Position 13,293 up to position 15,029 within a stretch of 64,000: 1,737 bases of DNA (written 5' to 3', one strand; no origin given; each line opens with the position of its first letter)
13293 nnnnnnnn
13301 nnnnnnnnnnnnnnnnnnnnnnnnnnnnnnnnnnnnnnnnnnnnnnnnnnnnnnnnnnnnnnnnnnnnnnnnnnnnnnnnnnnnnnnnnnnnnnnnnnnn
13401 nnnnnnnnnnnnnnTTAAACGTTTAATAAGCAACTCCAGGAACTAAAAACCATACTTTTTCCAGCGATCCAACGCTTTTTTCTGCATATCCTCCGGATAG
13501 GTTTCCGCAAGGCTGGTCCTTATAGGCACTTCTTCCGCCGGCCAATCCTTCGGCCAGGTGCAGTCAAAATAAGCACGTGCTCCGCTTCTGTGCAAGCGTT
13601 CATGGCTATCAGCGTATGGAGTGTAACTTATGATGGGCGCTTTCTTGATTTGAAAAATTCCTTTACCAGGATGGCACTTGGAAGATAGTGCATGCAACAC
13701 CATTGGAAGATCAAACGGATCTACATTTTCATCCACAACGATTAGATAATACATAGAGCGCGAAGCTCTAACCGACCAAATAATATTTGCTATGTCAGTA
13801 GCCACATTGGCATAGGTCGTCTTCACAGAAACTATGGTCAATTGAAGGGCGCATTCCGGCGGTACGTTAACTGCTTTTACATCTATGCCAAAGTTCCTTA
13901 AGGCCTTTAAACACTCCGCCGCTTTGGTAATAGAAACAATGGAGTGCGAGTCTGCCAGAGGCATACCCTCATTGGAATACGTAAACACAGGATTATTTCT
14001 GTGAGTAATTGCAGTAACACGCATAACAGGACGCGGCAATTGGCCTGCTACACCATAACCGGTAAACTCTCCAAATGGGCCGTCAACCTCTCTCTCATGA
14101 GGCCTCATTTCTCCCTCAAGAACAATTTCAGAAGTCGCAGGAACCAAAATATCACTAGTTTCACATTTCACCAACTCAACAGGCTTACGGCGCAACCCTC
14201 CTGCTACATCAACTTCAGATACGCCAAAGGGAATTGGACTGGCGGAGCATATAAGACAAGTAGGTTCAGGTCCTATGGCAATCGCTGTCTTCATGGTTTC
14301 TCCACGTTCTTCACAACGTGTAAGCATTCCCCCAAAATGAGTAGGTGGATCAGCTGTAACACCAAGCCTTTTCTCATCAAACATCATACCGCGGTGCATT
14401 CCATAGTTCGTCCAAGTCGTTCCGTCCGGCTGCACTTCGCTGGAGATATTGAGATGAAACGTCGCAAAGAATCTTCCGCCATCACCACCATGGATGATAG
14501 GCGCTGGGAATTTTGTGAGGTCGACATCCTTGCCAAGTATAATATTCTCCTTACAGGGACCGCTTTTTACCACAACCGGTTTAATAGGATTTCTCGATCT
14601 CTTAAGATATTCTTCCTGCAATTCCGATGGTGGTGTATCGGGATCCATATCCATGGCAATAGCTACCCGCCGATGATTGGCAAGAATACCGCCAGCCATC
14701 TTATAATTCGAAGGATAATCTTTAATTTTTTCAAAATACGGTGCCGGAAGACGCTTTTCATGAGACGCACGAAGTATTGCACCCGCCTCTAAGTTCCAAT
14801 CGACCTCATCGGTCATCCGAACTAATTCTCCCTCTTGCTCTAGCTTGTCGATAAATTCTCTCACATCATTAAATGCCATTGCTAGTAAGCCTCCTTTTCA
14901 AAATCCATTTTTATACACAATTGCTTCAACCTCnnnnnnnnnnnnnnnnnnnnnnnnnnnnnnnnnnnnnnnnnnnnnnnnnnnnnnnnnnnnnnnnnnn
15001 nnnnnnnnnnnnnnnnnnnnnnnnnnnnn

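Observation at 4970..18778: Self-contained (hetero)aromatic-acid transformation locus without any CoA ligase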

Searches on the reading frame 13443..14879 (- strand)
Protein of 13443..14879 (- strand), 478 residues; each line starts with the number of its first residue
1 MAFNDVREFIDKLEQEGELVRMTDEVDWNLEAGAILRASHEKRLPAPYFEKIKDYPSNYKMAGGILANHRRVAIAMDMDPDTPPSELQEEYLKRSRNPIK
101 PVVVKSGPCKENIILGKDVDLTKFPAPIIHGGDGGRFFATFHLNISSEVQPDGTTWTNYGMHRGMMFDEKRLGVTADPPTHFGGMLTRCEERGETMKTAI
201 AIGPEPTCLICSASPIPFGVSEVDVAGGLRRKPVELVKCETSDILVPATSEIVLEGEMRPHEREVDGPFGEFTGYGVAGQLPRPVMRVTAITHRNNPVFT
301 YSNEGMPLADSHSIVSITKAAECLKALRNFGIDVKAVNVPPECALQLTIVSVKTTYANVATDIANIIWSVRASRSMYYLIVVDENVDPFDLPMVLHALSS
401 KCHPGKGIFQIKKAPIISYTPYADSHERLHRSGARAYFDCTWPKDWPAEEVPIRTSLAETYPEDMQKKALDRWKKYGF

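Call 3: search_protein_families(library=pfam, proteins=[window:13443-14879:-])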
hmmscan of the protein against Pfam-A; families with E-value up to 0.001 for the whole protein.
window:13443-14879:- (478 aa): 3 families
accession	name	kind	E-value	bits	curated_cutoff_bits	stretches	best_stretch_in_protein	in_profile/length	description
PF01977.22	UbiD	-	2.8e-60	203.5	23.3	1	104-301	5-200/206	3-octaprenyl-4-hydroxybenzoate carboxy-lyase Rift-related domain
PF20696.2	UbiD_C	-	3.7e-21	75.9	24.2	1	313-440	2-127/127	3-octaprenyl-4-hydroxybenzoate carboxy-lyase C-terminal domain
PF20695.2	UbiD_N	-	5.8e-19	68.4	24.3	1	10-89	1-76/78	3-octaprenyl-4-hydroxybenzoate carboxy-lyase N-terminal domain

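Call 6: search_protein_families(library=ncbifam, proteins=[window:13443-14879:-], max_evalue=0.00001)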
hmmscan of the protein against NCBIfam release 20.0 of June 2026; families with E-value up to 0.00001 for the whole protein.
window:13443-14879:- (478 aa): 7 families
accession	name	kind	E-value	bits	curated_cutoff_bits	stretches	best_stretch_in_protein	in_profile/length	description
TIGR02723.1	phenyl_P_alpha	equivalog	6.7e-107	358.1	564.6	1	4-478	8-481/485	phenylphosphate carboxylase subunit alpha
TIGR00148.1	TIGR00148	subfamily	5.2e-92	308.8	244.85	1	7-433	2-432/438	UbiD family decarboxylase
NF041204.1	VdcC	exception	5.8e-85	285.5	650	1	4-445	2-440/467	non-oxidative hydroxyarylic acid decarboxylases subunit C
NF041219.1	BagN_FevL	exception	1.1e-73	248.4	1000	1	2-474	16-501/502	bagremycin/ferroverdin biosynthesis UbiD family decarboxylase BagN/FevL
TIGR02724.1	phenyl_P_beta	equivalog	8.7e-64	215.6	468.95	1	5-477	2-470/472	phenylphosphate carboxylase subunit beta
TIGR03701.1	mena_SCO4490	equivalog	5.9e-55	186.8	495.9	1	8-410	1-413/433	menaquinone biosynthesis decarboxylase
NF008175.0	PRK10922.1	equivalog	2.1e-44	151.9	788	2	104-449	125-462/497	4-hydroxy-3-polyprenylbenzoate decarboxylase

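Call 9: search_solved_structures(query=window:13443-14879:-, show_alignments=0)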
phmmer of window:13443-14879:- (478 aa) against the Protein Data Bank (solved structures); distinct sequences matched with E-value up to 0.001: 40.
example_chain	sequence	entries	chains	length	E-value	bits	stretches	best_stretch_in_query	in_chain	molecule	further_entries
7abn_D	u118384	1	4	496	4.2e-75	256.4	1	5-478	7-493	UbiD-like decarboxylase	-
4ip2_A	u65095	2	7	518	5e-75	256.2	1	5-478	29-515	Aromatic Acid Decarboxylase | PA0254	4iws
7abo_C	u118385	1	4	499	8.1e-75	255.5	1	5-478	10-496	UbiD-like decarboxylase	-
9gqr_A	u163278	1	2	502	1.1e-74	255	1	6-478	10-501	decarboxylase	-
6ev9_A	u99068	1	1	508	6e-68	232.9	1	7-478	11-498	Ferulic acid decarboxylase 1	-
6r2z_A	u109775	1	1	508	1.6e-67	231.5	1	7-478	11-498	Ferulic acid decarboxylase 1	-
4za4_A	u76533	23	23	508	2.2e-67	231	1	7-478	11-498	Fdc1 | Putative uncharacterized protein An03g06590 | A niger Fdc1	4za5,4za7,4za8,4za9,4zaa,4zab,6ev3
8oeo_A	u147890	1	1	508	3.3e-67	230.4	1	7-478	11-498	Ferulic acid decarboxylase 1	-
7nf3_A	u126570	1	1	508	4.1e-67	230.1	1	7-478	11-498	Ferulic acid decarboxylase 1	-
6ev8_A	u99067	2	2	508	4.1e-67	230.1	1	7-478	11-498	Ferulic acid decarboxylase 1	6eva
8oed_A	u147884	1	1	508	4.1e-67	230.1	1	7-478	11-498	Ferulic acid decarboxylase 1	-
6ev5_A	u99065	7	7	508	5.6e-67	229.7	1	7-478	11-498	Ferulic acid decarboxylase 1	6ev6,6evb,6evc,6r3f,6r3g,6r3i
6ev7_A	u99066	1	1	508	5.6e-67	229.6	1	7-478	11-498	Ferulic acid decarboxylase 1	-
7nf4_A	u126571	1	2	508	5.7e-67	229.6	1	7-478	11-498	Ferulic acid decarboxylase 1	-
8crd_A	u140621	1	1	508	7.7e-67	229.2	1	7-478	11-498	Ferulic acid decarboxylase 1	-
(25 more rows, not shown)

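Call 10: find_encoding_contigs(protein=window:13443-14879:-, flank=10000, max_places=10)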
Protein window:13443-14879:- (478 aa): 19 contigs read that carry it; 9 places shown.
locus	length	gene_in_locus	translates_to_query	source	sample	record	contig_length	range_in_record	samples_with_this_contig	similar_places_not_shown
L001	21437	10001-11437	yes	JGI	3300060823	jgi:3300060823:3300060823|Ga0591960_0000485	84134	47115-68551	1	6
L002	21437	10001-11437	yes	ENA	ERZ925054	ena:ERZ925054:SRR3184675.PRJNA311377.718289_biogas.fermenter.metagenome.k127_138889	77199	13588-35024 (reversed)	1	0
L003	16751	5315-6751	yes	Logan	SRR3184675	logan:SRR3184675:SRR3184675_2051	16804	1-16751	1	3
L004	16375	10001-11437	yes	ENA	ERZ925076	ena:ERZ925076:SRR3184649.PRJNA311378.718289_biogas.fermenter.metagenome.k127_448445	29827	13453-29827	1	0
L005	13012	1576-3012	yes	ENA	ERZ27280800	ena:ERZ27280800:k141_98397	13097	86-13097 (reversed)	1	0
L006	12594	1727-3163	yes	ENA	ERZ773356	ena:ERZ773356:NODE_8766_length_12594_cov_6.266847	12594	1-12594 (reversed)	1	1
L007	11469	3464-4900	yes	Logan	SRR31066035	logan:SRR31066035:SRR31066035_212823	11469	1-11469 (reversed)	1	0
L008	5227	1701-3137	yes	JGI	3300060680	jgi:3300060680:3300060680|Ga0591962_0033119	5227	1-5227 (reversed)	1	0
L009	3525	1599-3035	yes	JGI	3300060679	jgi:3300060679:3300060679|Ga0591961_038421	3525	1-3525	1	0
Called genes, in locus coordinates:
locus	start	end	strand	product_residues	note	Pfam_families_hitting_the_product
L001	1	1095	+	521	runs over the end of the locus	PF01039:Carboxyl_trans, PF06833:MdcE (faint), PF03255:ACCA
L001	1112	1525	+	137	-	PF04277:OAD_gamma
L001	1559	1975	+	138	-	-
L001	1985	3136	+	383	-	PF03977:OAD_beta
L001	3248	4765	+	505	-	PF01425:Amidase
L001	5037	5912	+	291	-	PF03099:BPL_LplA_LipB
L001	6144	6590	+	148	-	PF21758:LpdD_chaperone, PF16093:PAC4 (weak)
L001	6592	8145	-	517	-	PF13556:HTH_30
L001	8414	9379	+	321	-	PF04909:Amidohydro_2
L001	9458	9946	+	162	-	PF00111:Fer2, PF13085:Fer2_3 (weak), PF01799:Fer2_2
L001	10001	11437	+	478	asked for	PF20695:UbiD_N, PF01977:UbiD, PF20696:UbiD_C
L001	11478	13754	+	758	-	PF01315:Ald_Xan_dh_C, PF02738:MoCoBD_1, PF20256:MoCoBD_2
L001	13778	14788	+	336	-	PF00941:FAD_binding_5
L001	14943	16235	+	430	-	PF00083:Sugar_tr, PF07690:MFS_1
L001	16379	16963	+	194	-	PF02441:Flavoprotein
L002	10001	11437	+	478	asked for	PF20695:UbiD_N, PF01977:UbiD, PF20696:UbiD_C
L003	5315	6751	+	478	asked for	PF20695:UbiD_N, PF01977:UbiD, PF20696:UbiD_C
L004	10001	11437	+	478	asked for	PF20695:UbiD_N, PF01977:UbiD, PF20696:UbiD_C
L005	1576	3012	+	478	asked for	PF20695:UbiD_N, PF01977:UbiD, PF20696:UbiD_C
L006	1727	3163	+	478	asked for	PF20695:UbiD_N, PF01977:UbiD, PF20696:UbiD_C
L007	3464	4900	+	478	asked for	PF20695:UbiD_N, PF01977:UbiD, PF20696:UbiD_C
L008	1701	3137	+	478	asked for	PF20695:UbiD_N, PF01977:UbiD, PF20696:UbiD_C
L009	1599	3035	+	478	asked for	PF20695:UbiD_N, PF01977:UbiD, PF20696:UbiD_C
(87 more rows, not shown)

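Call 13: find_homologous_proteins(query=window:13443-14879:-, max_evalue=1e-30)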
Query window:13443-14879:- (478 aa): 3262 proteins with E <= 1e-30 among 8000 candidates; the best 120 are listed.
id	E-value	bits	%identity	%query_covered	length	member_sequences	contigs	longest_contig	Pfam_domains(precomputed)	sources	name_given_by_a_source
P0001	0.0e+0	1113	100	100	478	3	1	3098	PF20696.3,PF01977.23,PF20695.3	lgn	-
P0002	1.2e-223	761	67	100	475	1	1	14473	PF20696.3,PF01977.23,PF20695.3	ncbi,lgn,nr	ncbi:MAG: UbiD family decarboxylase [Chloroflexi bacterium]|nr:UbiD family decarboxylase [Chloroflex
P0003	1.2e-195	669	61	100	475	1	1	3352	PF20696.3,PF01977.23,PF20695.3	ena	-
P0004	4.3e-195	667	60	100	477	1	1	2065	PF20696.3,PF01977.23,PF20695.3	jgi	-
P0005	3.0e-189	648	58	100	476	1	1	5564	PF20696.3,PF01977.23,PF20695.3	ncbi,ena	-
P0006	1.6e-187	642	57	100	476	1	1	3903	PF20696.3,PF01977.23,PF20695.3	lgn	-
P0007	1.0e-179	616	56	100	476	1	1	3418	PF20696.3,PF01977.23,PF20695.3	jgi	-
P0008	2.5e-176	605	54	100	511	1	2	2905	PF20696.3,PF01977.23,PF20695.3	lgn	-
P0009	1.6e-174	599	54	100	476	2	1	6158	PF20696.3,PF01977.23,PF20695.3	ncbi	-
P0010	2.0e-174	599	54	100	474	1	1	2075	PF20696.3,PF01977.23,PF20695.3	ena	-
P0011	2.3e-174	599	54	100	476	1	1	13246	PF20696.3,PF01977.23,PF20695.3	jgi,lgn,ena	-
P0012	1.6e-173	596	54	100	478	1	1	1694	PF20696.3,PF01977.23,PF20695.3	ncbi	-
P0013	3.7e-172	591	53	100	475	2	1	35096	PF20696.3,PF01977.23,PF20695.3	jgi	-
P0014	5.2e-172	591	54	100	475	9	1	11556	PF20696.3,PF01977.23,PF20695.3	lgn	-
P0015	4.4e-171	588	53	100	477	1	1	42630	PF20696.3,PF01977.23,PF20695.3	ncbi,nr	ncbi:MAG: UbiD family decarboxylase [Chloroflexi bacterium]|nr:UbiD family decarboxylase [Chloroflex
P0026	4.1e-169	581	54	100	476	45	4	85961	PF20696.3,PF01977.23,PF20695.3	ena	-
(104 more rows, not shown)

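Call 15: find_encoding_contigs(protein=P0002, flank=10000, max_places=2)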
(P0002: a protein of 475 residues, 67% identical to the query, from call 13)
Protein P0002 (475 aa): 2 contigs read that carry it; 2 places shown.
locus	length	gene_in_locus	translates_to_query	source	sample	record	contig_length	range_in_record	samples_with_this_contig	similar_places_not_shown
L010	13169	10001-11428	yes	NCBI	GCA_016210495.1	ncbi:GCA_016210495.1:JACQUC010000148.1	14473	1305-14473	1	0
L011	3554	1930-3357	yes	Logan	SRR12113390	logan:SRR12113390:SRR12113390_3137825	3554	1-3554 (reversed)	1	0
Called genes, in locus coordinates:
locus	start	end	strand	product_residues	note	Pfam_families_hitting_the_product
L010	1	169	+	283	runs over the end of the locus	PF01875:Memo, PF02900:LigB (weak)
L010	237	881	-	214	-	PF00156:Pribosyltran, PF15609:PRTase_2 (faint)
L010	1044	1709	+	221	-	PF03167:UDG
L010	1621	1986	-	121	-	PF01957:NfeD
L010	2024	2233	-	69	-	PF00403:HMA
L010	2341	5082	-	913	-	PF00403:HMA, PF19803:DUF6286 (faint), PF00403:HMA, PF00122:E1-E2_ATPase, PF00702:Hydrolase, PF08282:Hydrolase_3 (faint)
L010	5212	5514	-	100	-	PF02583:Trns_repr_metal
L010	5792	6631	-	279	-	PF05168:HEPN, PF01909:NTP_transf_2, PF18765:Polbeta (faint)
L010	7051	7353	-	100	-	-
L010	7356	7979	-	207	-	-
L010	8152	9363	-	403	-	PF01168:Ala_racemase_N, PF00842:Ala_racemase_C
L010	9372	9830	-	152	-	PF00571:CBS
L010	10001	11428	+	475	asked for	PF20695:UbiD_N, PF01977:UbiD, PF20696:UbiD_C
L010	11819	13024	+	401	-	PF06050:HGD-D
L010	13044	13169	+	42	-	PF01869:BcrAD_BadFG (weak)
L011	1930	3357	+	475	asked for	PF20695:UbiD_N, PF01977:UbiD, PF20696:UbiD_C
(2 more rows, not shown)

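Call 16: find_encoding_contigs(protein=P0026, flank=10000, max_places=2)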
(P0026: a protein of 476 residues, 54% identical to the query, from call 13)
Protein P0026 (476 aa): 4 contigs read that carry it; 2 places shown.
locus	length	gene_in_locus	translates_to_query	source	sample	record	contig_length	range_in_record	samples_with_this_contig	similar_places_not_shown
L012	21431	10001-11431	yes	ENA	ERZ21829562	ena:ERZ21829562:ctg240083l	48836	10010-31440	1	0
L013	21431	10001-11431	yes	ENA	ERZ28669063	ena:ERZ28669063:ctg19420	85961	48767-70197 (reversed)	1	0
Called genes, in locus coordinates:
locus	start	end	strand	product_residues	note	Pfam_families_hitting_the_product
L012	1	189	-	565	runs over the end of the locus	-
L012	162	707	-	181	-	-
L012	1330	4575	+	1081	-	PF13620:CarboxypepD_reg, PF13715:CarbopepD_reg_2 (faint), PF07715:Plug (faint), PF25183:OMP_b-brl_4, PF00593:TonB_dep_Rec_b-barrel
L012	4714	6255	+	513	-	-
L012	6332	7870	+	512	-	PF00501:AMP-binding, PF13193:AMP-binding_C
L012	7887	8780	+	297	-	PF00903:Glyoxalase, PF13468:Glyoxalase_3 (faint), PF13669:Glyoxalase_4, PF22677:Ble-like_N (weak), PF00903:Glyoxalase (weak), PF13669:Glyoxalase_4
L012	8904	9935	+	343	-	PF04909:Amidohydro_2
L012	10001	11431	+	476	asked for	PF20695:UbiD_N, PF01977:UbiD, PF20696:UbiD_C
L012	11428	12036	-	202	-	PF00501:AMP-binding, PF13193:AMP-binding_C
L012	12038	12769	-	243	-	PF00501:AMP-binding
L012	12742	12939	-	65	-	PF00501:AMP-binding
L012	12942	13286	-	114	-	PF07690:MFS_1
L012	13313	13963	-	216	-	PF07690:MFS_1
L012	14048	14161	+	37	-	-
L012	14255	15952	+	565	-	PF00710:Asparaginase, PF17763:Asparaginase_C (weak)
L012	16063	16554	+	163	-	-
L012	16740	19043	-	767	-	PF06452:CBM9_1 (weak), PF19313:DUF5916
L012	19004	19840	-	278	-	PF04909:Amidohydro_2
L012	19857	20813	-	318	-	PF00296:Bac_luciferase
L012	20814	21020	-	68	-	-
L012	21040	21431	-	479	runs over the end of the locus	PF20695:UbiD_N (weak), PF01977:UbiD, PF20696:UbiD_C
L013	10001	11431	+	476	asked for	PF20695:UbiD_N, PF01977:UbiD, PF20696:UbiD_C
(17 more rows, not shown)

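Call 28: find_encoding_contigs(protein=P0003, flank=10000, max_places=3)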
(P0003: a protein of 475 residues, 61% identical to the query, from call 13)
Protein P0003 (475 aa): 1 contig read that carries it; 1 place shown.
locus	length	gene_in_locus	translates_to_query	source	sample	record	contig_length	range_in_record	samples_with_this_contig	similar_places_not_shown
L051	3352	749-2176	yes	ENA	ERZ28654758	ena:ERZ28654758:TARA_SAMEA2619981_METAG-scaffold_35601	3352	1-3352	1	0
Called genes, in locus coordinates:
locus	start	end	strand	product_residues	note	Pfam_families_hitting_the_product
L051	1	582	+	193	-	?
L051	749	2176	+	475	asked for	PF20695:UbiD_N, PF01977:UbiD, PF20696:UbiD_C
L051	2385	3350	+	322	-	PF04909:Amidohydro_2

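Call 86: find_encoding_contigs(protein=P0006, flank=10000, max_places=2)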
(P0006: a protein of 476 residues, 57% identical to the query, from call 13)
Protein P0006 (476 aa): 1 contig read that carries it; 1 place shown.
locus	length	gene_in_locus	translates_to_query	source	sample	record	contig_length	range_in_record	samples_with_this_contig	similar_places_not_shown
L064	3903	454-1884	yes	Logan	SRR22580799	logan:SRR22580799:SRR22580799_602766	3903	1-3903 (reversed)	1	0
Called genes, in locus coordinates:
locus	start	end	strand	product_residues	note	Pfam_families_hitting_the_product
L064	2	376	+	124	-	?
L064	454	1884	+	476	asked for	PF20695:UbiD_N, PF01977:UbiD, PF20696:UbiD_C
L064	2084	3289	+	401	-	PF13433:Peripla_BP_5, PF13458:Peripla_BP_6, PF13433:Peripla_BP_5, PF01094:ANF_receptor (weak)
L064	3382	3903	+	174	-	?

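Call 100: search_dna_similar(query=window:13443-14879:-, collection=plasmids, mode=protein, max_evalue=1e-8, max_rows=60, rows=spread)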
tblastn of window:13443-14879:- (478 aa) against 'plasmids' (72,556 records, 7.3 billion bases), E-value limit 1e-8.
Records with a match: 441; places in all: 500; records where one place covers at least 80% of the query: 366.
Best place of each record, by identity: <60% 441.
By first word of the organism name: Sinorhizobium 129; Agrobacterium 24; Ensifer 19; Paracoccus 19; Pantoea 16; Paraburkholderia 13; Streptomyces 12; Rhizobium 12; Klebsiella 11; Escherichia 11; and 65 more.
By predicted mobility (MOB-suite, as given by PLSDB): non-mobilizable 260; conjugative 99; mobilizable 82.
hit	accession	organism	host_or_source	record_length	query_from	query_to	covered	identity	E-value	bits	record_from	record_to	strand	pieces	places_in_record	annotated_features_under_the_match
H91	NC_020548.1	Azoarcus sp. KH32C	-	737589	7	478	99%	40.4%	2e-100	337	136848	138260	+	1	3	ppcA: phenylphosphate carboxylase subunit alpha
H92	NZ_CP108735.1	Streptomyces sp. NBC_00984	-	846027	2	468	98%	31.6%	9e-54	202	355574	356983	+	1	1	UbiD family decarboxylase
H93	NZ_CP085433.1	Priestia megaterium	single cell,soil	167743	1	424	89%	33.5%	1e-55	207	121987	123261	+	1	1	non-oxidative hydroxyarylic acid decarboxylases subunit C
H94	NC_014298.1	Halalkalicoccus jeotgali B3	-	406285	1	441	92%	31.1%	2e-58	215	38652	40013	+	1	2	UbiD family decarboxylase | hypothetical protein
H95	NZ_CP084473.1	Natrinema sp. DC36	cell culture,sediment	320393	1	441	92%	30.0%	2e-48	186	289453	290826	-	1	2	UbiD family decarboxylase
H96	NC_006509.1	Geobacillus kaustophilus HTA426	isolated from the deepest Ocean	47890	1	445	93%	29.3%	4e-44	173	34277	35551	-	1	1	UbiD family decarboxylase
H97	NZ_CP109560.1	Streptomyces sp. NBC_01384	-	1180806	1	443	93%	29.1%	3e-50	191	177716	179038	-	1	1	record has no annotation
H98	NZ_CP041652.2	Streptomyces sp. RLB1-9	Isolated strain,Microscale soil grain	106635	1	443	93%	28.8%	8e-50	190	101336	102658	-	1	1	non-oxidative hydroxyarylic acid decarboxylases subunit C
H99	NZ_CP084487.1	Ensifer adhaerens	cellculture,soil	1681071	2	441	92%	28.5%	8e-34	143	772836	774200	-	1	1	none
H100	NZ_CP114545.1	Ligilactobacillus salivarius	Meles meles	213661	32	476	93%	28.1%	8e-21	103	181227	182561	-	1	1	UbiD family decarboxylase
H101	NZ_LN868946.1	Salmonella enterica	Homo sapiens,feces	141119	1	449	94%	27.7%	2e-39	160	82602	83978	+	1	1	ubiD: 4-hydroxy-3-polyprenylbenzoate decarboxylase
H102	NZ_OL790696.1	Escherichia coli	-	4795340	1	449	94%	27.6%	7e-39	158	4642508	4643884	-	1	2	none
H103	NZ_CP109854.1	Pantoea dispersa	Bidens alba,Pure isolate,rhizosphere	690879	5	445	92%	28.0%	2e-25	117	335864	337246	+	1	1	UbiD family decarboxylase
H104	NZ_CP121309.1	Ensifer adhaerens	bacterial colony,soil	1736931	2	441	92%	28.1%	1e-32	139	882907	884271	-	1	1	none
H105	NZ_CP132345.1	Clostridium butyricum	Homo sapiens,Faeces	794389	5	443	92%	28.0%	5e-25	116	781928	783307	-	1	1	UbiD family decarboxylase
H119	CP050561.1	Sinorhizobium meliloti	Melilotus officinalis,cell culture,root ...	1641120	4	423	88%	27.2%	5e-29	128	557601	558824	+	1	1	UbiD family decarboxylase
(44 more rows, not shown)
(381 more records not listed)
